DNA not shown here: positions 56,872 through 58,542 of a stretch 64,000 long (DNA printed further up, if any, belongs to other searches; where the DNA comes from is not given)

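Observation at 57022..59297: Compact candidate RiPP locus: rSAM/SPASM enzyme, Cys-x-Pro precursor peptide, HExxH peptidase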

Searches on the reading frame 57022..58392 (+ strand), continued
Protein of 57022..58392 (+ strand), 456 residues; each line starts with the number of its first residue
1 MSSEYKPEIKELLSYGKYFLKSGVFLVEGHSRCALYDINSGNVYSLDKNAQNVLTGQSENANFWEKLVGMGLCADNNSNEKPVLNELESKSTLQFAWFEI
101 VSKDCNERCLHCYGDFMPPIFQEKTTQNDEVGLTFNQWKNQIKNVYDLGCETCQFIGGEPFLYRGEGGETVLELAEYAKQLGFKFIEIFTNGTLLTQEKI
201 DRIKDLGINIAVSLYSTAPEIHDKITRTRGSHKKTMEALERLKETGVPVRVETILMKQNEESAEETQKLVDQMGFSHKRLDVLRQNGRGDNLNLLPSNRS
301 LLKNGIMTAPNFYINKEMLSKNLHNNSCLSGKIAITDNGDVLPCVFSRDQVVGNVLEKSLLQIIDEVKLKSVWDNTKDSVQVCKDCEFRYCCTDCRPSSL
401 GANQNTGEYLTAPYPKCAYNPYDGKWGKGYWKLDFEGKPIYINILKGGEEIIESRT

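Call 33: search_solved_structures(query=A1, max_evalue=0.001, show_alignments=2)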
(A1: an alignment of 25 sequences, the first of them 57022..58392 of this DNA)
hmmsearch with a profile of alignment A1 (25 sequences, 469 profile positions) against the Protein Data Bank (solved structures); distinct sequences matched with E-value up to 0.001: 13.
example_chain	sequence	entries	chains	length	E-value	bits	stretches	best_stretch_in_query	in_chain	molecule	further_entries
8vpo_A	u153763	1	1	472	1.5e-10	43.8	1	84-266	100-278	Radical SAM core domain-containing protein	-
7vob_C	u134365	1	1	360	1.1e-08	37.7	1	139-288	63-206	Cytosylglucuronate decarboxylase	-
7voc_C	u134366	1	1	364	1.1e-08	37.7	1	139-288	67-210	Cytosylglucuronate decarboxylase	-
6efn_A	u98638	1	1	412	1.6e-08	37.1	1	139-280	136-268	Sporulation killing factor maturation protein SkfB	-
9dfn_A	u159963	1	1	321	7.7e-07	31.6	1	155-300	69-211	Radical SAM core domain-containing protein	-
9dfu_A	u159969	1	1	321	7.7e-07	31.6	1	155-300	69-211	Radical SAM core domain-containing protein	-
9dfw_A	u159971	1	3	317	9.9e-06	27.9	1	155-292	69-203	Radical SAM core domain-containing protein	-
6b4c_A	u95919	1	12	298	1.1e-05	27.8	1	155-280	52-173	Viperin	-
9dgw_A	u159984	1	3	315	1.2e-05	27.6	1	155-280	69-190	Radical SAM core domain-containing protein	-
7n7i_A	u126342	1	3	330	1.4e-05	27.5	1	155-280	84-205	Viperin-like enzyme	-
2fb2_A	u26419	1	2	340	0.00016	23.9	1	138-271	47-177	Molybdenum cofactor biosynthesis protein A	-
1tv7_A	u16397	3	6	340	0.00016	23.9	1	138-271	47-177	Molybdenum cofactor biosynthesis protein A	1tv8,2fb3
7n7h_A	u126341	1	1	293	0.00043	22.5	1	152-270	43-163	VIPERIN-LIKE ENZYME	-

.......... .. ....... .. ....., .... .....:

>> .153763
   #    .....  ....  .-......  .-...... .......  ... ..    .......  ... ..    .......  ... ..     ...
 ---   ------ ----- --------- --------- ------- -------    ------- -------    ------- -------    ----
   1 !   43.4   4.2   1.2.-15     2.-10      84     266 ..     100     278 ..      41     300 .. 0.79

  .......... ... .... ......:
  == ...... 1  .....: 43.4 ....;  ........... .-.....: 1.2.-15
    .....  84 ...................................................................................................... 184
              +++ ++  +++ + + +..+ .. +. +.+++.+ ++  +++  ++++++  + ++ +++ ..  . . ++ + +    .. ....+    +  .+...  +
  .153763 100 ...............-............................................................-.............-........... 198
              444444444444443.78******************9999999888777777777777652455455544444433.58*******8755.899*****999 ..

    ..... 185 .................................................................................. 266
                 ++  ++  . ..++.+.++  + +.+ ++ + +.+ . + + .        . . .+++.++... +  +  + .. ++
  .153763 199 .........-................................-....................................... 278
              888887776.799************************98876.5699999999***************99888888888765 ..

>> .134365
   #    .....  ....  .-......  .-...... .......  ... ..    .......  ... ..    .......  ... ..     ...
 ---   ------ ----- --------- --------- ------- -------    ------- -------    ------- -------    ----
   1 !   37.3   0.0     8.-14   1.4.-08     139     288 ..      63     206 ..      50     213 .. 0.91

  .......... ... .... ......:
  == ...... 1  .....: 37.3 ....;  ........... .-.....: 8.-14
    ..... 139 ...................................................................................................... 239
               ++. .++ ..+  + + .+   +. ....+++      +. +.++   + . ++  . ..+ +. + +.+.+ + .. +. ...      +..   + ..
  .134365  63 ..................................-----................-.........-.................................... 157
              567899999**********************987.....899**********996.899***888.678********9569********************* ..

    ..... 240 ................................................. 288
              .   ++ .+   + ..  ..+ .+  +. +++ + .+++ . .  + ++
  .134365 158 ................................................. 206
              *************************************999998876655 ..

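Call 36: predict_structure(alignment_id=A4)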
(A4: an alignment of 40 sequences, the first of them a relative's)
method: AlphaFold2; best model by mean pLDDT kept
length: 539 residues; sequences in the alignment: 40
mean_pLDDT: 74.5   pTM: 0.75
mean pLDDT of the five models: 74.5, 73.5, 59.4, 59.1, 58.8
residues with pLDDT >= 90: 177; 70-90: 179; 50-70: 83; < 50: 100
segments of 3 or more residues with pLDDT < 50: 94-98, 100-102, 389-391, 393-395, 397-405, 449-455, 473-539
pLDDT, mean of each block of 10 residues (from residue 1): 85 90 91 91 89 91 78 67 79 49 57 60 88 96 89 88 97 96 93 97 95 86 95 97 90 95 87 67 78 86 81 67 87 77 88 89 71 75 64 46 58 88 74 88 73 50 74 44 36 28 29 25 29 30
secondary structure, 60 per line:
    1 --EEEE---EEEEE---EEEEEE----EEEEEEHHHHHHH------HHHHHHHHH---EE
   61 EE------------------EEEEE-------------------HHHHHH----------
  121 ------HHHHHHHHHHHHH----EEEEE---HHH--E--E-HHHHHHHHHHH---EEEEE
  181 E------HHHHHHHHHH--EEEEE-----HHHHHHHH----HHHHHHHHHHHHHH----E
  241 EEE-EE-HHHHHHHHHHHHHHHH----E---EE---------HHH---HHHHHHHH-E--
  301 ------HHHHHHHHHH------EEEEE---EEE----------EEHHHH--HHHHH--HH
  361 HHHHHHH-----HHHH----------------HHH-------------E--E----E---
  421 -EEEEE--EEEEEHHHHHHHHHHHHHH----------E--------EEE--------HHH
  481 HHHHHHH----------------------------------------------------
elements in order: E3-6 E10-14 E18-23 E28-33 H34-40 H47-55 E59-62 E81-85 H105-110 H127-139 E144-148 H162-172 E176-181 H188-197 E200-204 H210-217 H222-235 E240-243 H248-263 H289-296 H307-316 E323-327 E331-333 H346-349 H352-356 H359-367 H373-376 E422-426 E429-433 H434-447 E467-469 H478-487

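Call 55: search_protein_families(library=pfam, max_evalue=0.01, proteins=[L012:6632-7402:-, L010:3975-4697:+, L022:6538-7068:+, L022:7069-7653:+, L022:7658-8572:-, L023:1731-2156:+, L023:2169-2759:+, L021:6600-6926:-, L014:6807-7322:+])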
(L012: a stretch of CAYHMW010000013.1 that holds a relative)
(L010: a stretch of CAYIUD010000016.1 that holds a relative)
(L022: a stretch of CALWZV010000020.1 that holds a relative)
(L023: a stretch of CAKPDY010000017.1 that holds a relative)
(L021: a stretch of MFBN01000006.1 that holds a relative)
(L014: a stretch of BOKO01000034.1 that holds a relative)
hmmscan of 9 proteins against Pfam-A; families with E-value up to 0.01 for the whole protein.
L012:6632-7402:- (256 aa): 0 families

L010:3975-4697:+ (240 aa): 0 families

L022:6538-7068:+ (176 aa): 1 family
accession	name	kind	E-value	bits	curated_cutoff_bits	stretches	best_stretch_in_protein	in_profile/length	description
PF13420.13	Acetyltransf_4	-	0.0061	17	24.3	1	33-162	20-154/155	Acetyltransferase (GNAT) domain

L022:7069-7653:+ (194 aa): 3 families
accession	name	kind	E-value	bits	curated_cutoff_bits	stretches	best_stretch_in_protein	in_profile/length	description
PF13302.13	Acetyltransf_3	-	1.8e-08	35.6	25.4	1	18-148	10-138/138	Acetyltransferase (GNAT) domain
PF13420.13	Acetyltransf_4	-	0.00013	22.5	24.3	1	76-167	61-154/155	Acetyltransferase (GNAT) domain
PF00583.31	Acetyltransf_1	-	0.00048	20.8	20.7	1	56-147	28-116/116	Acetyltransferase (GNAT) family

L022:7658-8572:- (304 aa): 1 family
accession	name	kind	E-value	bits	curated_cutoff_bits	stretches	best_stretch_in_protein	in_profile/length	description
PF07088.17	GvpD_P-loop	-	0.0011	19.4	24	1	74-151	101-177/189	GvpD gas vesicle protein, P-loop domain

L023:1731-2156:+ (141 aa): 1 family
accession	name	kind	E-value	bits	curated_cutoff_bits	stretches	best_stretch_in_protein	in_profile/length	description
PF13420.13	Acetyltransf_4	-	0.00038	21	24.3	1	63-133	81-153/155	Acetyltransferase (GNAT) domain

L023:2169-2759:+ (196 aa): 3 families
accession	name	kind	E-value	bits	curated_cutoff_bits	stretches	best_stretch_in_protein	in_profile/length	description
PF13302.13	Acetyltransf_3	-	1.9e-09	38.8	25.4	1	15-154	1-138/138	Acetyltransferase (GNAT) domain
PF13420.13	Acetyltransf_4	-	1.7e-08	35.1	24.3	1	67-173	46-154/155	Acetyltransferase (GNAT) domain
PF00583.31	Acetyltransf_1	-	0.00019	22.2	20.7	1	52-153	15-116/116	Acetyltransferase (GNAT) family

L021:6600-6926:- (108 aa): 1 family
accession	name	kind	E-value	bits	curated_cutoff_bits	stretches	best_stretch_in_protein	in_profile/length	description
PF18929.5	DUF5678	-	1.9e-06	28.1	23.2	1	18-63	5-48/49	Family of unknown function (DUF5678)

L014:6807-7322:+ (171 aa): 4 families
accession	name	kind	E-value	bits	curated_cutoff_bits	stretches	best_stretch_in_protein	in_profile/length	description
PF00805.28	Pentapeptide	-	3.4e-30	103.6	20.2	3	34-70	2-38/40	Pentapeptide repeats (8 copies)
PF13599.13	Pentapeptide_4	-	8.6e-13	48.6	38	1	34-109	2-77/78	Pentapeptide repeat region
PF13576.12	Pentapeptide_3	-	2.9e-11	43.8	27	1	72-109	8-48/48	Pentapeptide repeats (9 copies)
PF25296.1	Decapeptide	-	0.00019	21.7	45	0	65-108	27-70/74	Decapeptide repeat region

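Call 57: list_cluster_members(proteins=[P0002, P0047, P0011, P0113, P0120, P0033, P0126, P0130, P0136, window:57022-58392:+])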
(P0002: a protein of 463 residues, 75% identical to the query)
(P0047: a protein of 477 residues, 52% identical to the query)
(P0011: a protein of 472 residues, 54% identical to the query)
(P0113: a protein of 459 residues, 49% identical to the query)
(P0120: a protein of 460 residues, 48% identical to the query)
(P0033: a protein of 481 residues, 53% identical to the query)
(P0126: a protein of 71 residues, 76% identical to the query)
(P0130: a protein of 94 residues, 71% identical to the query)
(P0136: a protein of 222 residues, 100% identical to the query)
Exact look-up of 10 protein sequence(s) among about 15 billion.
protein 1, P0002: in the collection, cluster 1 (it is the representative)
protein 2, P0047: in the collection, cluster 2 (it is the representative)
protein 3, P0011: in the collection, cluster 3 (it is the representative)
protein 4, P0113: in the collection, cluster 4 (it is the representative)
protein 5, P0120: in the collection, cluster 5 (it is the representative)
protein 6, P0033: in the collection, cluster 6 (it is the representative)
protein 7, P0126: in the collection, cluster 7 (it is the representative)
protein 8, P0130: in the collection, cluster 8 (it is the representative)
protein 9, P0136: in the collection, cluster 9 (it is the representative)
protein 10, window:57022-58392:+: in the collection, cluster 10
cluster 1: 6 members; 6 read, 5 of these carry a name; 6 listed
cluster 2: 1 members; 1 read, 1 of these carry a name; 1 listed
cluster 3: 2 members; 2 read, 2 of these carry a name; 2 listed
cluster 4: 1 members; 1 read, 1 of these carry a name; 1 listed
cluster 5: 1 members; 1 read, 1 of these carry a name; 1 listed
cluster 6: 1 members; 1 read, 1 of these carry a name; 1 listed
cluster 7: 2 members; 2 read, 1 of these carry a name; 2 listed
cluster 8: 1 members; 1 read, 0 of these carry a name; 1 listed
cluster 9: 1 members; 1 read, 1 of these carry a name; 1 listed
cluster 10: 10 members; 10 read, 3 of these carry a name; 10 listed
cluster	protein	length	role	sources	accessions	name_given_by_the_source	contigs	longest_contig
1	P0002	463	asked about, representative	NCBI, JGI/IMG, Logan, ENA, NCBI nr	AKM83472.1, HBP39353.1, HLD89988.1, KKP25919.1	hypothetical protein A2422_01195 [Candidatus Woesebacteria bacterium RIFOXYC1_FULL_31_51] | MAG: putative Fe-S oxidoreductase [Candidatus Woesebacteria bacterium GW2011_GWF1_31_35]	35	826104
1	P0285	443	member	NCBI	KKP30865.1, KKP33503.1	MAG: Radical SAM domain protein, partial [Candidatus Woesebacteria bacterium ...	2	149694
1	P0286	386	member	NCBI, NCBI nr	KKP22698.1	MAG: Radical SAM domain protein [Candidatus Woesebacteria bacterium GW2011_GWC1_30_29]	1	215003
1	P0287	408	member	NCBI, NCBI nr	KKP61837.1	MAG: Radical SAM domain protein [Candidatus Woesebacteria bacterium GW2011_GWA1_34_41]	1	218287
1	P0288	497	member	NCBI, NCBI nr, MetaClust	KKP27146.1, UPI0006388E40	MAG: Radical SAM domain protein [Candidatus Woesebacteria bacterium GW2011_GWB1_31_29] | status=active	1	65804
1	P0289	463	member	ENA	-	-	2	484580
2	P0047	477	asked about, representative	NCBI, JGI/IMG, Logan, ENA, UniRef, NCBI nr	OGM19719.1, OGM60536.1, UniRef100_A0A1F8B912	hypothetical protein A2686_05265 [Candidatus Woesebacteria bacterium ... | Radical SAM core domain-containing protein n=1 Tax=Candidatus Woesebacteria bacterium ... | MAG: hypothetical protein A2686_05265 [Candidatus Woesebacteria bacterium ...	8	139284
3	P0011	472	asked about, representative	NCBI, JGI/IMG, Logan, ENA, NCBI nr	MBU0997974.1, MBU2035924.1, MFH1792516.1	radical SAM protein [Patescibacteria group bacterium]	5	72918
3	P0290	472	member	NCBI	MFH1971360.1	MAG: radical SAM protein [Patescibacteria group bacterium]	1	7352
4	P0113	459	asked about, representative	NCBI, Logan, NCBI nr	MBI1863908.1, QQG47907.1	radical SAM protein [Candidatus Woesebacteria bacterium]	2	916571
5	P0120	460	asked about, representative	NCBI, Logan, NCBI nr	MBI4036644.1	radical SAM protein [Candidatus Daviesbacteria bacterium]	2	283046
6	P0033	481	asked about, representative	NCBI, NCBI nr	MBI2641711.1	radical SAM protein [Candidatus Roizmanbacteria bacterium]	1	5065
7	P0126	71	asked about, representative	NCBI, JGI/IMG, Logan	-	hypothetical protein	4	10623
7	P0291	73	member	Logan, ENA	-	-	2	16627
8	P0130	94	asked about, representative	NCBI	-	-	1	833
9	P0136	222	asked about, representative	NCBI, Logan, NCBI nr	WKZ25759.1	MAG: hypothetical protein QY322_00375 [bacterium]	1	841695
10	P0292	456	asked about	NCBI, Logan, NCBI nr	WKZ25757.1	MAG: radical SAM protein [bacterium]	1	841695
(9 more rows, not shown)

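Call 64: search_protein_families(library=padloc, proteins=[window:57022-58392:+], max_evalue=0.01)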
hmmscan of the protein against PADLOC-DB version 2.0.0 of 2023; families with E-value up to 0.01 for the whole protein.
window:57022-58392:+ (456 aa): 2 families
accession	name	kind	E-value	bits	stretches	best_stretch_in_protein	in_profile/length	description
PDLC02903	pVip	-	3.8e-21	73.7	1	102-285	7-171/257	Viperins not associated with kinases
PDLC02904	pVip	-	4e-19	67.2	1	102-285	10-175/262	Viperins associated with kinases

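Call 72: fold_search(model_id=the predicted structure, library=pdb)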
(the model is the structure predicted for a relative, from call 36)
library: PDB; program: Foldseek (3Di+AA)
matches with E <= 10: 1550; with E <= 0.001: 96
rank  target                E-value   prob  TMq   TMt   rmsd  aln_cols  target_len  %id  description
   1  6efn                  7.9e-13  1.00  0.41  0.57  10.6       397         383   17  Structure of a RiPP maturase, SkfB (released 2018-10-24)
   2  2fb2_B                8.9e-11  1.00  0.35  0.55   7.0       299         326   19  Structure of the MoaA Arg17/266/268/Ala triple mutant (released 2006-05-09)
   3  5v1s_B                8.9e-11  1.00  0.38  0.46  12.2       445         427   13  Crystal structure of Streptococcus suis SuiB bound to S-adenosylmethionine (released 2017-08-30)
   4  4k39_A                1.2e-09  1.00  0.41  0.57   6.2       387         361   14  Native anSMEcpe with bound AdoMet and Cp18Cys peptide (released 2013-05-08)
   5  5v1q_A                1.2e-09  1.00  0.40  0.50  10.9       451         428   13  Crystal structure of Streptococcus suis SuiB (released 2017-08-30)
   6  4k38_A                1.3e-09  1.00  0.40  0.56   6.7       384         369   16  Native anSMEcpe with bound AdoMet and Kp18Cys peptide (released 2013-05-08)
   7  1tv7_A                1.6e-09  1.00  0.34  0.54   7.9       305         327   19  Structure of the S-adenosylmethionine dependent Enzyme MoaA (released 2004-08-31)
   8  1tv7_B                1.7e-09  1.00  0.35  0.55   7.0       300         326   19  Structure of the S-adenosylmethionine dependent Enzyme MoaA (released 2004-08-31)
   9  4k37_A                2.0e-09  1.00  0.41  0.56   6.7       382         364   16  Native anSMEcpe with bound AdoMet (released 2013-05-08)
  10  4k39_B                2.1e-09  1.00  0.41  0.58   7.1       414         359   15  Native anSMEcpe with bound AdoMet and Cp18Cys peptide (released 2013-05-08)
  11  7vob                  2.8e-09  1.00  0.35  0.55   7.5       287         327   18  The crystal structure of a Radical SAM Enzyme BlsE involved in the Biosynthesis of Blasticidin S (released 2022-05-04)
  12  4k36_A                4.7e-09  1.00  0.42  0.57   7.6       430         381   14  His6 tagged anSMEcpe with bound AdoMet (released 2013-05-08)
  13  4k38_B                4.7e-09  1.00  0.40  0.55   6.7       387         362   14  Native anSMEcpe with bound AdoMet and Kp18Cys peptide (released 2013-05-08)
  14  2fb2_A                5.0e-09  1.00  0.35  0.54   7.4       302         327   19  Structure of the MoaA Arg17/266/268/Ala triple mutant (released 2006-05-09)
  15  5why_B                5.0e-09  1.00  0.43  0.54   9.7       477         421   13  Structural Insights into Thioether Bond Formation in the Biosynthesis of Sactipeptides (released 2017-07-26)
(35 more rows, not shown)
